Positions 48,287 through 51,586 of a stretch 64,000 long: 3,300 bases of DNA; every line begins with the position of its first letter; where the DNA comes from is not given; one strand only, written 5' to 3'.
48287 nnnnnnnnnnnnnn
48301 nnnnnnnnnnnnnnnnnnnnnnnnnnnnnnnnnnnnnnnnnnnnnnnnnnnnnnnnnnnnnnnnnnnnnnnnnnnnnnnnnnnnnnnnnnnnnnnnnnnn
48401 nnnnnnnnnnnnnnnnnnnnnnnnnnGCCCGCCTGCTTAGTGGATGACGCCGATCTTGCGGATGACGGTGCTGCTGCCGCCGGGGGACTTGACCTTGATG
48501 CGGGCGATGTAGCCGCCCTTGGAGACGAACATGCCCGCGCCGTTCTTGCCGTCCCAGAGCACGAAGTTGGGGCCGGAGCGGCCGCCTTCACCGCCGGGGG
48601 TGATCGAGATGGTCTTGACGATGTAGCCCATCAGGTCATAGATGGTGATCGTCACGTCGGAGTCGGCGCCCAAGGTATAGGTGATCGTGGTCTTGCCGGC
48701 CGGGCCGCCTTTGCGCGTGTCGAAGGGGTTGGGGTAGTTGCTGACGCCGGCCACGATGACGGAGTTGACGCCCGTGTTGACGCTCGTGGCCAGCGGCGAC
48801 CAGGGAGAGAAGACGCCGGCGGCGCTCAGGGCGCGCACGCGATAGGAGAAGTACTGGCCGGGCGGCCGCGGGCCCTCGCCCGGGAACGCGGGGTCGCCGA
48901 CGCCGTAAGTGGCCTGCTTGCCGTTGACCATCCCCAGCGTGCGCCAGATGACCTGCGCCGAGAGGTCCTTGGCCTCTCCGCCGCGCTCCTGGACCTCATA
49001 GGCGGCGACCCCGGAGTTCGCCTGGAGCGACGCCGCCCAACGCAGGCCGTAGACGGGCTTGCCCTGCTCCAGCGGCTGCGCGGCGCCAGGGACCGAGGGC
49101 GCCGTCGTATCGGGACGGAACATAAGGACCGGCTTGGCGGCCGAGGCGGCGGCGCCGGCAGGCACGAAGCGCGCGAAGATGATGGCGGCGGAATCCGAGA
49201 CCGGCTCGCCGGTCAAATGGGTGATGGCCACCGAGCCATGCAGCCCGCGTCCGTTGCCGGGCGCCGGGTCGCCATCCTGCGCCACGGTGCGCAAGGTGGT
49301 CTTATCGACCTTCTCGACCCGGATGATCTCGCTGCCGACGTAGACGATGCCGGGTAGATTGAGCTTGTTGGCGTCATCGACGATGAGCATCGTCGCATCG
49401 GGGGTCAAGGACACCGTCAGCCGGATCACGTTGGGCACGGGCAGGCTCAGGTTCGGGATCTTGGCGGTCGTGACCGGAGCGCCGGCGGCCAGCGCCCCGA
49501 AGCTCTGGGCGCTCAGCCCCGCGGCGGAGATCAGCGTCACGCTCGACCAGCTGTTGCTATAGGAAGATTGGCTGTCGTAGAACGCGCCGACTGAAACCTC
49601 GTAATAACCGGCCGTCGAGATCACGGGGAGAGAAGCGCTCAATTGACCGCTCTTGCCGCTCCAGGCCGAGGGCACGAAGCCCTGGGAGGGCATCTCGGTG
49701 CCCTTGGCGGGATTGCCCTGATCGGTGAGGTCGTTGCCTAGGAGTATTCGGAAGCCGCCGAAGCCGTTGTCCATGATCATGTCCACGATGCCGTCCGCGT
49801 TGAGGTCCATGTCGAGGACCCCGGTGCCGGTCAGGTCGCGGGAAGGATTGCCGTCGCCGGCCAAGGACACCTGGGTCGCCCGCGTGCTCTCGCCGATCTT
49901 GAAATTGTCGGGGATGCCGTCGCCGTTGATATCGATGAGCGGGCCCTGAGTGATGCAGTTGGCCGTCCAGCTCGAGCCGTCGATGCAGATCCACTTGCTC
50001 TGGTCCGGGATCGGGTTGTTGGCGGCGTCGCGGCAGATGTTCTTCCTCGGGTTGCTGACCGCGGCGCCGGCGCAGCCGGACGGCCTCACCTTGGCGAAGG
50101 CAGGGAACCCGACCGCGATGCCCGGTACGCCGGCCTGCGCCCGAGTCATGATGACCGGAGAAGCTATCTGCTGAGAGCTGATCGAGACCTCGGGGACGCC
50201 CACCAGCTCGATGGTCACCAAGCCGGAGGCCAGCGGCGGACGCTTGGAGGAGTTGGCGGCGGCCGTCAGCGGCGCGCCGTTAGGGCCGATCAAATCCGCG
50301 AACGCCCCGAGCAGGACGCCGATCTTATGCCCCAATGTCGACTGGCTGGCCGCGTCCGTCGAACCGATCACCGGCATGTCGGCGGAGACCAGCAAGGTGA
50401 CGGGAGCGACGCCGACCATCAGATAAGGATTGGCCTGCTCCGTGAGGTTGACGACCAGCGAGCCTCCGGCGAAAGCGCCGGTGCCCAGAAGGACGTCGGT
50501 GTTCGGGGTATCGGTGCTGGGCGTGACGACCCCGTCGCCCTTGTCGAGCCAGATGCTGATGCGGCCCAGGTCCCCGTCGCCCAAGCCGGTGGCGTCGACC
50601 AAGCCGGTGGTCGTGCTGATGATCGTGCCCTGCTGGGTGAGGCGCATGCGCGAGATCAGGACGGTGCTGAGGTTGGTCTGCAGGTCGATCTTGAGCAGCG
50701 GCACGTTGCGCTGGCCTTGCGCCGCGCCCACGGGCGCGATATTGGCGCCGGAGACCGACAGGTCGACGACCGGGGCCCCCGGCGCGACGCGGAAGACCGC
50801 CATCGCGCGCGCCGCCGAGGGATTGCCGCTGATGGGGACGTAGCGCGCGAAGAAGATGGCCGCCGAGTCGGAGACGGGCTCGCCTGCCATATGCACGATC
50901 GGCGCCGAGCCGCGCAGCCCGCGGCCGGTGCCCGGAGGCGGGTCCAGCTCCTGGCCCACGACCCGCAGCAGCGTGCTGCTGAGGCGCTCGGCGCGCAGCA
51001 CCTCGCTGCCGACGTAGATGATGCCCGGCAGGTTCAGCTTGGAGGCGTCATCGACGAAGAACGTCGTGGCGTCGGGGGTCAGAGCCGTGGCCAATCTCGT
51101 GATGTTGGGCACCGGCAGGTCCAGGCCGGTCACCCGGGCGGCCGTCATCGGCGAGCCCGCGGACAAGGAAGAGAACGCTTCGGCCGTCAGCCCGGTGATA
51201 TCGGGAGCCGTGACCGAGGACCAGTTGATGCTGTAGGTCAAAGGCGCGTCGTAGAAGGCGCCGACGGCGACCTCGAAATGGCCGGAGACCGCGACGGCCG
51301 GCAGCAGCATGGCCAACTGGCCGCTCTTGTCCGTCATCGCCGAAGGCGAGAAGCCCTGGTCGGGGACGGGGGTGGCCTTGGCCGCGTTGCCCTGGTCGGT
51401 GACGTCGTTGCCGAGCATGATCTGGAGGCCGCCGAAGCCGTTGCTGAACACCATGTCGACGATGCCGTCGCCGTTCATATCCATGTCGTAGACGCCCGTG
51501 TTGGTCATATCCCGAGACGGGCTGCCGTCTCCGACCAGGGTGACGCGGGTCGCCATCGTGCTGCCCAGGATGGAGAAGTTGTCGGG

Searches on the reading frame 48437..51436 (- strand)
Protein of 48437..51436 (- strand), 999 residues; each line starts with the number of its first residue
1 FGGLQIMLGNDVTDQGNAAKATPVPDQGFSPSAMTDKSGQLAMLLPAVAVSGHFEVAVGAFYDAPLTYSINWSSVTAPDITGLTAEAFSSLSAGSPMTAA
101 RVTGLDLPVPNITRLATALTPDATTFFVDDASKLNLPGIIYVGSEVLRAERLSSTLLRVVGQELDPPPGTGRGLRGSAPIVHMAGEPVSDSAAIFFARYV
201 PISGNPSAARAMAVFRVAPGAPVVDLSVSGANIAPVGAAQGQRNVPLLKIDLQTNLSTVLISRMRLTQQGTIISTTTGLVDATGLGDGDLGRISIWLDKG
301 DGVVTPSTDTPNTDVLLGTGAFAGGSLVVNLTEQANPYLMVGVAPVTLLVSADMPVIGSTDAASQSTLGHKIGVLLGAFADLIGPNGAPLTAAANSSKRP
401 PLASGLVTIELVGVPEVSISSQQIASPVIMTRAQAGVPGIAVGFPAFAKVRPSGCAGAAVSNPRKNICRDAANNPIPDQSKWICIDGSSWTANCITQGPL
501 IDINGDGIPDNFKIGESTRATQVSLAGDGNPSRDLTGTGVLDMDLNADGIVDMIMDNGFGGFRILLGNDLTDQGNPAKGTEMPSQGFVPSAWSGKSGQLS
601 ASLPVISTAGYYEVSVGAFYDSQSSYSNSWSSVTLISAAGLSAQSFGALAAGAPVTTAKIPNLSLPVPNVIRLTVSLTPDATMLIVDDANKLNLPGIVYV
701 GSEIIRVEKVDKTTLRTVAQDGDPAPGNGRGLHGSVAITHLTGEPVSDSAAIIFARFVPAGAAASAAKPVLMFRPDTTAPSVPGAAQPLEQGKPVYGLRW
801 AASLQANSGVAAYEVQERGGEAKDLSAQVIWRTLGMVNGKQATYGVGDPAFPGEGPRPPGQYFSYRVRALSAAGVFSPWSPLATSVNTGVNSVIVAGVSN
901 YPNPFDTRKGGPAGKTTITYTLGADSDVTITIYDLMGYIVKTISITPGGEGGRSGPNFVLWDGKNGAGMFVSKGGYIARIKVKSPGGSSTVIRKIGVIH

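Call 61: search_protein_families(library=pfam, proteins=[window:48437-51436:-], max_evalue=0.001)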
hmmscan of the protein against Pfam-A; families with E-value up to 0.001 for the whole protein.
window:48437-51436:- (999 aa): 1 family
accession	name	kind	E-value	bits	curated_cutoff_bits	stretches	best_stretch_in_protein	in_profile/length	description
PF13860.13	FlgD_ig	-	3.2e-05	24.3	27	1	914-983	10-76/79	FlgD Ig-like domain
